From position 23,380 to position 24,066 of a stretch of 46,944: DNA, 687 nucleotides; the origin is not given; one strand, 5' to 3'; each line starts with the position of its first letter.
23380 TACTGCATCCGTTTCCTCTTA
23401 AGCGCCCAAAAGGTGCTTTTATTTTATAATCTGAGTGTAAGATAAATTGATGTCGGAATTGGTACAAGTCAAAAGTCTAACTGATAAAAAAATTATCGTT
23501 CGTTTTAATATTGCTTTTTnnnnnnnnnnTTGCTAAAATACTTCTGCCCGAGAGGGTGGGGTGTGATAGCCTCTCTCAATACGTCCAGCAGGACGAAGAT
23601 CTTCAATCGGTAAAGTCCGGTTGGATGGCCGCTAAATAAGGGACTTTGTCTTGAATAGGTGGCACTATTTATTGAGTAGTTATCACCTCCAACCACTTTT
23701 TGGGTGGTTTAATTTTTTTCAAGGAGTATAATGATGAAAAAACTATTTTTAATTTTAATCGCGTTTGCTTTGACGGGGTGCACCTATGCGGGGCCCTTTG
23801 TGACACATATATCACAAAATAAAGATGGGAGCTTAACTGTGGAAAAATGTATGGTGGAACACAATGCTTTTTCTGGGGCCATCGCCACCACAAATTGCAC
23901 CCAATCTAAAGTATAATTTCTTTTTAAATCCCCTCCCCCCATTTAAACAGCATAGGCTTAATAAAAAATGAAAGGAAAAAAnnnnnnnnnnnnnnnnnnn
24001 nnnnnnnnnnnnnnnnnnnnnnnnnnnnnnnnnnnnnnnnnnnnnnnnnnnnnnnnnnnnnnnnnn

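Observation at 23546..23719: A-type leader RNA precedes both copies of a small lipoprotein gene (23546-23719 plus strand; 44200-44376 minus strand)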

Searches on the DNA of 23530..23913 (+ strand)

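Call 75: search_rna_families(source=window, start=23530, end=23740, threshold=evalue, max_evalue=10, show_alignments=2)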
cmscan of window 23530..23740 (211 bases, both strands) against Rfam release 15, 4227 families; matches with E-value up to 10: 6.
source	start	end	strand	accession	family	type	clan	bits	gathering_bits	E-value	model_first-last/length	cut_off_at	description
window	23628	23707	+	RF02941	COG3943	Gene; sRNA;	-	16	71.8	0.96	1-108/108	no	COG3943 RNA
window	23653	23736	+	RF02980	freshwater-2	Cis-reg;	-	14.5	49.9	5.4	1-84/84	no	freshwater-2 RNA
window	23636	23725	+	RF01773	rpsL_pseudo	Cis-reg; leader;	-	13.6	70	1.2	1-128/128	no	Pseudomonas rpsL leader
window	23681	23720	+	RF02278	Betaproteobacteria_toxic_sRNA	Gene; sRNA;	-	13.3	50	2.5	1-64/64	no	Betaproteobacteria toxic small RNA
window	23681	23709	-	RF04009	mir-754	Gene; miRNA;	-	13.3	84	9.6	1-78/78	no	mir-754 microRNA precursor family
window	23533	23577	+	RF03163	c4-a1b1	Gene; antisense;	CL00128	12.4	46.7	0.87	1-53/53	no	a1, b1 targets of C4 antisense RNA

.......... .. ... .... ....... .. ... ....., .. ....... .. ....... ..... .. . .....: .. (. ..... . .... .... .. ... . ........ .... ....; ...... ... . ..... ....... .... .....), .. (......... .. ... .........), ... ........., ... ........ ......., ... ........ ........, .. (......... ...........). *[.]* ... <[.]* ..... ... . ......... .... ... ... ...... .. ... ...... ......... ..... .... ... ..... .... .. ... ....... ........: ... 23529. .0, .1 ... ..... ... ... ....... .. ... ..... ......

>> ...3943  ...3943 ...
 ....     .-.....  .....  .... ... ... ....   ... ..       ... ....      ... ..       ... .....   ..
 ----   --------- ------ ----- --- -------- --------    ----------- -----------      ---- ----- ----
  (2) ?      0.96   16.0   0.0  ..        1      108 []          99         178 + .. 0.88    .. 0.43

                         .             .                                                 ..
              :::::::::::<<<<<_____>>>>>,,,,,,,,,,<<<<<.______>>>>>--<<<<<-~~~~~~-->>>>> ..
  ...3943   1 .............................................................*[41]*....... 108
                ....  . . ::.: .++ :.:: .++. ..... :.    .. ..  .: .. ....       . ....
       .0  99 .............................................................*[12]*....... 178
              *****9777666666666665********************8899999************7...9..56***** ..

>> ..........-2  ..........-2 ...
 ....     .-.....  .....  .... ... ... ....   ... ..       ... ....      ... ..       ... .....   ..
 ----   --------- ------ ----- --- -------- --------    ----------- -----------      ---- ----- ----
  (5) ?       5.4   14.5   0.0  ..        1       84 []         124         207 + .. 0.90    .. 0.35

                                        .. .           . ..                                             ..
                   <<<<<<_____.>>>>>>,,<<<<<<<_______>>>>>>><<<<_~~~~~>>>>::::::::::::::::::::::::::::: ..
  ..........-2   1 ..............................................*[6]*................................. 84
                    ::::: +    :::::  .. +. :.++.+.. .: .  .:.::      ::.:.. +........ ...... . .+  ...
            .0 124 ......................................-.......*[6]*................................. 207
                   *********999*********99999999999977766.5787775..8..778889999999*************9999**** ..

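Call 77: search_rna_families(sources=[L004, L005, L008, L012, L015, L018, L021, L022], threshold=evalue, max_evalue=10, show_alignments=3)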
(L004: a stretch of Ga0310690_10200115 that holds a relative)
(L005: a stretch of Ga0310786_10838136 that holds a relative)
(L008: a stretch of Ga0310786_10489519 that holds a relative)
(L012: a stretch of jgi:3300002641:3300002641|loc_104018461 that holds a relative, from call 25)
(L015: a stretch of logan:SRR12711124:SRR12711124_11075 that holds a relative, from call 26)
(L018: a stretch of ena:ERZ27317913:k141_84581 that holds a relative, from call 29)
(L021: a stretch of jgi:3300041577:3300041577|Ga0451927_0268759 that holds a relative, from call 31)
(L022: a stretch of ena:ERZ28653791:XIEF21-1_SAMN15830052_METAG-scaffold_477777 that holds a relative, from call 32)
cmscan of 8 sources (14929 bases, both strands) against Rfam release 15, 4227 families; matches with E-value up to 10: 32.
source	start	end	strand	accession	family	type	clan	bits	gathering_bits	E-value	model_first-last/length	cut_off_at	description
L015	223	316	-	RF02379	csRNA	Gene; sRNA;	-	31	57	1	1-93/93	no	Cia-dependent small RNA csRNA1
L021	1846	1936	-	RF02379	csRNA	Gene; sRNA;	-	29.2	57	2.3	1-93/93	no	Cia-dependent small RNA csRNA1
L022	360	451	-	RF02379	csRNA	Gene; sRNA;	-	28.2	57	3.4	1-93/93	no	Cia-dependent small RNA csRNA1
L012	928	1036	+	RF02747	FtrA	Gene; sRNA;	-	28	134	1.6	1-111/111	no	Francisella sRNA A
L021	1843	1916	-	RF01859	Phe_leader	Cis-reg; leader;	-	27.4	55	0.53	1-125/125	no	Phenylalanine leader peptide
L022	355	425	-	RF02064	STnc370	Gene; sRNA;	-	27.1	54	5.3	1-71/71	no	Enterobacterial sRNA STnc370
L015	220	293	-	RF01859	Phe_leader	Cis-reg; leader;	-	25.4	55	1.4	1-125/125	no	Phenylalanine leader peptide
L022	357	429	-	RF01859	Phe_leader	Cis-reg; leader;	-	25.1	55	1.7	1-125/125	no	Phenylalanine leader peptide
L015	1670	1747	+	RF00159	snoZ168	Gene; snRNA; snoRNA; CD-box;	-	24.9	36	0.2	1-82/82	no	Small nucleolar RNA Z168/Z174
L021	1804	1874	+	RF02083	OrzO-P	Gene; antitoxin;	-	24.9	60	2.6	1-76/76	no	OrzO-P RNA antitoxin family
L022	343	394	+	RF02054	STnc420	Gene; sRNA;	-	24.5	70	0.49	1-58/58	no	Salmonella enterica sRNA STnc420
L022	327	414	-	RF01770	rimP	Cis-reg; leader;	-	24.4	47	2.9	1-102/102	no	Gammaprotebacteria rimP leader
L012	572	619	-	RF03050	RAGATH-25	Gene; sRNA;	-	24.1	49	0.032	1-50/50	no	RAGATH-25 RNA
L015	207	257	+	RF02054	STnc420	Gene; sRNA;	-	24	70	0.7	1-58/58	no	Salmonella enterica sRNA STnc420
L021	1813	1900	-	RF01770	rimP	Cis-reg; leader;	-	23.9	47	3.8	1-102/102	no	Gammaprotebacteria rimP leader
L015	186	281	-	RF01770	rimP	Cis-reg; leader;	-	23.6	47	4.2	1-102/102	no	Gammaprotebacteria rimP leader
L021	1796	1877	+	RF02428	SpF11_sRNA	Gene; sRNA;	-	23.6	54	8.4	1-95/95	no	Streptococcus sRNA SpF11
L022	332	405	+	RF01770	rimP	Cis-reg; leader;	-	23.1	47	5.6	1-102/102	no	Gammaprotebacteria rimP leader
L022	355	431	-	RF00506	Thr_leader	Cis-reg; leader;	-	22.5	55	1.8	1-118/118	no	Threonine operon leader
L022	360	475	-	RF00082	SraG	Gene; sRNA;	-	22.4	50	3.9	1-177/177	no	SraG RNA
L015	1469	1522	+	RF01714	Ocean-V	Gene; sRNA;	-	21.9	75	1.2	1-72/72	no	Ocean-V RNA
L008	1142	1202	+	RF02063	STnc350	Gene; sRNA;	-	21.6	60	3.9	1-68/68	no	Salmonella enterica sRNA STnc350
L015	217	294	-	RF00506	Thr_leader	Cis-reg; leader;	-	21.1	55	3.9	1-118/118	no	Threonine operon leader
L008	1152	1206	-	RF01667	rox1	Cis-reg;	-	20.5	58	3.6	1-59/59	no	Drosophila rox1 ncRNA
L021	1824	1880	+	RF02054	STnc420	Gene; sRNA;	-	20.3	70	6.8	1-58/58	no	Salmonella enterica sRNA STnc420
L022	336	391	+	RF00506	Thr_leader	Cis-reg; leader;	-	20.1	55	6.7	1-118/118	no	Threonine operon leader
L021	1841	1917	-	RF00506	Thr_leader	Cis-reg; leader;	-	19.8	55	8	1-118/118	no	Threonine operon leader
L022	521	622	+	RF02837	anti-hemB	Gene; sRNA;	-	19.1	49.5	1.4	1-81/81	no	Burkholderia RNA 7 (anti-hemB)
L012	515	600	+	RF02076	STnc100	Gene; sRNA;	-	18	47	3.3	1-206/206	no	Gammaproteobacterial sRNA STnc100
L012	1010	1057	+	RF00519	suhB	Gene; sRNA;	CL00108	18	41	9.3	1-77/77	no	Makes More Granules Regulator RNA (mmgR)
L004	1180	1376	-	RF02453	ncr952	Gene; sRNA;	-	17.4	100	4.7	1-143/143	no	Bacillus sRNA ncr952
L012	624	668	+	RF03163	c4-a1b1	Gene; antisense;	CL00128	16.7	46.7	3.1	1-53/53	no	a1, b1 targets of C4 antisense RNA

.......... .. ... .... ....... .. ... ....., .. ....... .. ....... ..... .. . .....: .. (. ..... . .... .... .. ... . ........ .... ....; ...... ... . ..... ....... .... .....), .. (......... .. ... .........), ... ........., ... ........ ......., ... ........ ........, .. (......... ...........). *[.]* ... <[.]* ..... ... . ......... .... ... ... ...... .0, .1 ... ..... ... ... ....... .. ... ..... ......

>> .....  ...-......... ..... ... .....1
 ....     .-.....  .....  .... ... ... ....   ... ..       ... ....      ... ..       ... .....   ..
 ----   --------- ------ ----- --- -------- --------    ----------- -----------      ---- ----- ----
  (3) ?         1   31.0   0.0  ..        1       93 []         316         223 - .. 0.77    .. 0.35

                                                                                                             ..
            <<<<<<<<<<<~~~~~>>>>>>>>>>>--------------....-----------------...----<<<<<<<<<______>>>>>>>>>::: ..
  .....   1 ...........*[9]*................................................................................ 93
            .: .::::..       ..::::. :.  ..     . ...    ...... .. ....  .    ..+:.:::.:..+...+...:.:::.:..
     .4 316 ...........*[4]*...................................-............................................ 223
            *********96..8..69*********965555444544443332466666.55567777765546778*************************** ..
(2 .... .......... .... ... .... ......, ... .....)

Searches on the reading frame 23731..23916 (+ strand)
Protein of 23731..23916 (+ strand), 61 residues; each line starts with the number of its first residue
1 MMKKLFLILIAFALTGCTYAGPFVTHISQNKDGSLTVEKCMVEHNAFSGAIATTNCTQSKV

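Call 15: search_protein_families(library=pfam, proteins=[window:23731-23916:+], max_evalue=0.01)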
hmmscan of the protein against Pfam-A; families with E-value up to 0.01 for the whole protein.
window:23731-23916:+ (61 aa): 0 families

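Call 24: find_homologous_proteins(query=window:23731-23913:+, max_evalue=0.01)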
Query window:23731-23913:+ (61 aa): 13 proteins with E <= 0.01 among 13 candidates.
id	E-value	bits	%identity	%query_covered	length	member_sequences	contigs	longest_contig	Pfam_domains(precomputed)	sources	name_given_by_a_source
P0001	2.5e-30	119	93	98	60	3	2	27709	-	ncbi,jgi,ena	-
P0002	1.2e-27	111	88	98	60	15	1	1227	-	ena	-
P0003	3.5e-27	110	87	98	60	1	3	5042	-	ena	-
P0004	5.6e-26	106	87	98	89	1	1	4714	-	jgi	-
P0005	5.9e-25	103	87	77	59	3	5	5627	-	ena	-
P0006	3.2e-23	97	75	93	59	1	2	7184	-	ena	-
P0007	3.7e-23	97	77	98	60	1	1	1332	-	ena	-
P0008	1.6e-22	95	75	93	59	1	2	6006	-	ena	-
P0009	5.3e-20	87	67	93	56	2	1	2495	-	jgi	jgi:hypothetical protein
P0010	1.3e-19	86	73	98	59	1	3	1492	-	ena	-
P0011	2.6e-18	82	62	100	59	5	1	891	-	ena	-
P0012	7.2e-17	77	61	100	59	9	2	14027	-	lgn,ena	-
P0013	8.0e-11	58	65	66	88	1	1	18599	-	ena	-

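Call 25: find_encoding_contigs(protein=P0001, flank=10000, max_places=4)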
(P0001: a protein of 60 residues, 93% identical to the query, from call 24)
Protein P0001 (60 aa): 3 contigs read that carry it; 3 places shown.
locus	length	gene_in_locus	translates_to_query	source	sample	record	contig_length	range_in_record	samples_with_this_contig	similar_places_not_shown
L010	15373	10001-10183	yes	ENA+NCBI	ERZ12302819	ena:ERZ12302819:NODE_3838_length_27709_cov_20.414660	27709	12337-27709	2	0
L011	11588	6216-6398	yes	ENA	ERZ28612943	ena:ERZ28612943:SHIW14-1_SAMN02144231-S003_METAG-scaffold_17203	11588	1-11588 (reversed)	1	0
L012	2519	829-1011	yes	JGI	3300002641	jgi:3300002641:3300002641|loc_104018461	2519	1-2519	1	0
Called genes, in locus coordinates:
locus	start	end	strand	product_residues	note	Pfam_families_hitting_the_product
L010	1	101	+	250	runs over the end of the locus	-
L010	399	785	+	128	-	-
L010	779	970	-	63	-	-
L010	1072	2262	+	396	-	PF00009:GTP_EFTU, PF03144:GTP_EFTU_D2, PF03143:GTP_EFTU_D3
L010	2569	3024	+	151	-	-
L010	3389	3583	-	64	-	-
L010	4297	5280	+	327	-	PF01018:GTP1_OBG, PF01926:MMR_HSR1, PF02421:FeoB_N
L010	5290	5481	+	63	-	-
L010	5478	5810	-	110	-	PF04266:ASCH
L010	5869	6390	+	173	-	PF00583:Acetyltransf_1, PF12568:PanZ (weak), PF13673:Acetyltransf_10, PF13508:Acetyltransf_7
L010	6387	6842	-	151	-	PF03703:bPH_2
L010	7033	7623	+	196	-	PF13505:OMP_b-brl, PF01389:OmpA_membrane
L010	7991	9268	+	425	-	-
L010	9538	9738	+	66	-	-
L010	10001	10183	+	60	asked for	-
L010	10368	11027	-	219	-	-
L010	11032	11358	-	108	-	-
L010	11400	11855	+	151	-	-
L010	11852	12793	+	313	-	PF06258:Mito_fiss_Elm1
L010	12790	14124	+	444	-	PF02511:Thy1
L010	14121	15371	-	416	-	?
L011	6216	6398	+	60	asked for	-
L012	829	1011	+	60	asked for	-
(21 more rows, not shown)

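Call 26: find_encoding_contigs(protein=P0012, flank=10000, max_places=4)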
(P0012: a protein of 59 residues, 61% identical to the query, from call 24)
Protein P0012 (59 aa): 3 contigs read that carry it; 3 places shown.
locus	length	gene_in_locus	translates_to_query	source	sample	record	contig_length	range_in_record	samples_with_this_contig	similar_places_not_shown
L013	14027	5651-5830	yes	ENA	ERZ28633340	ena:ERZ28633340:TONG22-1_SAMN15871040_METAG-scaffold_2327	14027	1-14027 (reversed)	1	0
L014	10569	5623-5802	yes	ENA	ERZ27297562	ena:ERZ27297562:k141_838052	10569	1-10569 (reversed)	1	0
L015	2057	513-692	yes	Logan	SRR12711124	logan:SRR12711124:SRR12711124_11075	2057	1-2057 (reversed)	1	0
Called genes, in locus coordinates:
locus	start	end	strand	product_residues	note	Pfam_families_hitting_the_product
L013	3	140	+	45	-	?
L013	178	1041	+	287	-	PF18760:ART-PolyVal (weak)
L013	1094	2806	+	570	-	PF00587:tRNA-synt_2b, PF04073:tRNA_edit, PF03129:HGTP_anticodon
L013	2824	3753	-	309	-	PF01636:APH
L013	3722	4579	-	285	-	PF08282:Hydrolase_3 (weak), PF03332:PMM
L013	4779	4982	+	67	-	PF01632:Ribosomal_L35p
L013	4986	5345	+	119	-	PF00453:Ribosomal_L20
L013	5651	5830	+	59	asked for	-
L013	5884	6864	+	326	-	PF06707:DUF1194 (faint), PF00092:VWA, PF13519:VWA_2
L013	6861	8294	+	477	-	PF13519:VWA_2 (faint), PF00515:TPR_1 (weak), PF07719:TPR_2 (weak), PF13414:TPR_11 (weak)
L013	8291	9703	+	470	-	PF13584:BatD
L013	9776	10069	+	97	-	PF00830:Ribosomal_L28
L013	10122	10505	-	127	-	-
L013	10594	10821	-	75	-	-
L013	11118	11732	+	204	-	-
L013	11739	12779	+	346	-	PF13353:Fer4_12 (weak), PF04055:Radical_SAM, PF13186:SPASM (weak)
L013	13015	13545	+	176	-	PF00300:His_Phos_1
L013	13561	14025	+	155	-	?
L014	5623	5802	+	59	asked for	-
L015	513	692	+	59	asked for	-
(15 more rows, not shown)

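Call 27: find_encoding_contigs(protein=P0013, flank=10000, max_places=4)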
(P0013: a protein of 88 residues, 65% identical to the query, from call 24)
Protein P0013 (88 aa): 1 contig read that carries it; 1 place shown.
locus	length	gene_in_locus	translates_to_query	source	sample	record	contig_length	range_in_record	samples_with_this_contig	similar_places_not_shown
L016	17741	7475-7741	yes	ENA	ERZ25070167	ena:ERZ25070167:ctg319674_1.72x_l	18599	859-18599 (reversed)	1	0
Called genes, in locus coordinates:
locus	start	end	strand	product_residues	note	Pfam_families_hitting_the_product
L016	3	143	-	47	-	?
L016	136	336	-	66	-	-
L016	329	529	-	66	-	-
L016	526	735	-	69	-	-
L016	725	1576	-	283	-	-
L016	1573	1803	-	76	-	-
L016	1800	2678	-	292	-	PF13479:AAA_24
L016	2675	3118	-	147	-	-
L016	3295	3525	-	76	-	-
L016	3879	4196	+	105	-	-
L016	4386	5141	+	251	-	-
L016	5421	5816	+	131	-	-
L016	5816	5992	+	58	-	-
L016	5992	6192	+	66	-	-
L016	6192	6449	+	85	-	-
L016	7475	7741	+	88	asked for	-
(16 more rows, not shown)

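Call 29: find_encoding_contigs(protein=P0006, flank=10000, max_places=3)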
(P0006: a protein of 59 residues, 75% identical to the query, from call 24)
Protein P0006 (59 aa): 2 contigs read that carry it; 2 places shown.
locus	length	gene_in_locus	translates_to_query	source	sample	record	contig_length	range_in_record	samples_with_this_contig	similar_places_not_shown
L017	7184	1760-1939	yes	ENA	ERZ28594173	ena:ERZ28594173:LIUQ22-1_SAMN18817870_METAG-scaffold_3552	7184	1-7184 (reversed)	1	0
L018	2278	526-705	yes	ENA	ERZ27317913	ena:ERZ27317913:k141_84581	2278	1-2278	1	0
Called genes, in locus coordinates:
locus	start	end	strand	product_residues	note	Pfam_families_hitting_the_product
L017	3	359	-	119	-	?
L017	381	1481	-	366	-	PF01926:MMR_HSR1, PF02421:FeoB_N, PF06071:YchF-GTPase_C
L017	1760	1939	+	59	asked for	-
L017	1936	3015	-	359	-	PF01189:Methyltr_RsmB-F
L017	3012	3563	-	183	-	PF01195:Pept_tRNA_hydro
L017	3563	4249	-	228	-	PF01386:Ribosomal_L25p, PF14693:Ribosomal_TL5_C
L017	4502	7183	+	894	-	?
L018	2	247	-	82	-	?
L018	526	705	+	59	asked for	-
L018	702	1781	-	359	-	PF01189:Methyltr_RsmB-F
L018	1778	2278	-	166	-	?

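Call 30: find_encoding_contigs(protein=P0008, flank=10000, max_places=3)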
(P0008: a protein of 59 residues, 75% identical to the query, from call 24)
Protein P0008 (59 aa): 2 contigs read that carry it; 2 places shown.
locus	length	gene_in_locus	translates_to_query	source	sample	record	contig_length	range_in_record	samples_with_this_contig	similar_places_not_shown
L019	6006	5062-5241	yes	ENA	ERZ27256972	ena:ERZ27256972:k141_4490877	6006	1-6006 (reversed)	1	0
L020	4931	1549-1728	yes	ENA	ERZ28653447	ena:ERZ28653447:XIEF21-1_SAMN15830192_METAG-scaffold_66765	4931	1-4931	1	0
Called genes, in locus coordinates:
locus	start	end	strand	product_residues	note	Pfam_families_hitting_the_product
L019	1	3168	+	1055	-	?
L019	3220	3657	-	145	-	PF01814:Hemerythrin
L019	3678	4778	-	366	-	PF01926:MMR_HSR1, PF02421:FeoB_N, PF06071:YchF-GTPase_C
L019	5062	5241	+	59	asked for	-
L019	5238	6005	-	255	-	?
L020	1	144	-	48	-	?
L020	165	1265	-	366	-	PF01926:MMR_HSR1, PF02421:FeoB_N, PF06071:YchF-GTPase_C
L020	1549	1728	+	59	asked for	-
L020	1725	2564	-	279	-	-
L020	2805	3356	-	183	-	PF01195:Pept_tRNA_hydro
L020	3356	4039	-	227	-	PF01386:Ribosomal_L25p, PF14693:Ribosomal_TL5_C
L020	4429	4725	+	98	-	PF06291:Lambda_Bor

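Call 31: find_encoding_contigs(protein=P0009, flank=10000, max_places=3)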
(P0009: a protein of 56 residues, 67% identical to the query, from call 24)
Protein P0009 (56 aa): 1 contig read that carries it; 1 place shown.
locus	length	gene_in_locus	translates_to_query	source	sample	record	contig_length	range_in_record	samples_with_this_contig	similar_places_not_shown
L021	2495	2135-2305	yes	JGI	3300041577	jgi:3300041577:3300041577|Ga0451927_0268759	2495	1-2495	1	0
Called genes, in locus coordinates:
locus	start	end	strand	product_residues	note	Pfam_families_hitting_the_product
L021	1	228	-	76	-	?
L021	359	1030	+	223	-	-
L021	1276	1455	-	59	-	-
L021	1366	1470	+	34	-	-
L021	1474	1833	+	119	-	PF00453:Ribosomal_L20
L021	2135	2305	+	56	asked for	-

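Call 32: find_encoding_contigs(protein=P0011, flank=10000, max_places=3)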
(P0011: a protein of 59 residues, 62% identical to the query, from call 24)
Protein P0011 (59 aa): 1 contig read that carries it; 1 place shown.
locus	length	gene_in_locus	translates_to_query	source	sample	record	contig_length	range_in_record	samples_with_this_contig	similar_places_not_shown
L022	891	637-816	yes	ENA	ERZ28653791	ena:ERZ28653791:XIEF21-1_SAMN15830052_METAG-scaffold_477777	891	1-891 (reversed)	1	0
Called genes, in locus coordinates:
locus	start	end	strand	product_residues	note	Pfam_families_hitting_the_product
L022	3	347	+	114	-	?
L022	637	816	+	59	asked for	-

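Call 71: search_protein_families(library=ncbifam, proteins=[window:23731-23913:+, L010:2569-3021:+, L013:5651-5827:+], max_evalue=0.01)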
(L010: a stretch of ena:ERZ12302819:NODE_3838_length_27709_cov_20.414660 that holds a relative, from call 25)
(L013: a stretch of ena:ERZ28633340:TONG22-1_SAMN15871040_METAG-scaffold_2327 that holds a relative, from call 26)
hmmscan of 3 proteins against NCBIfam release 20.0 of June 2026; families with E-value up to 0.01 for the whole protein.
window:23731-23913:+ (61 aa): 0 families

L010:2569-3021:+ (151 aa): 0 families

L013:5651-5827:+ (59 aa): 0 families

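Call 72: search_protein_families(library=pfam, proteins=[L010:2569-3021:+], max_evalue=0.1)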
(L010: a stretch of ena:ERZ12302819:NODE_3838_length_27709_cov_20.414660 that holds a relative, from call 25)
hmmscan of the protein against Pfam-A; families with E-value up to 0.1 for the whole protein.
L010:2569-3021:+ (151 aa): 1 family
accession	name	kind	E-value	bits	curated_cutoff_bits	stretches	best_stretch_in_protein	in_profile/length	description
PF06908.16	YpsA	-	0.00013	22.5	27.7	1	16-75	20-79/168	YspA SLOG family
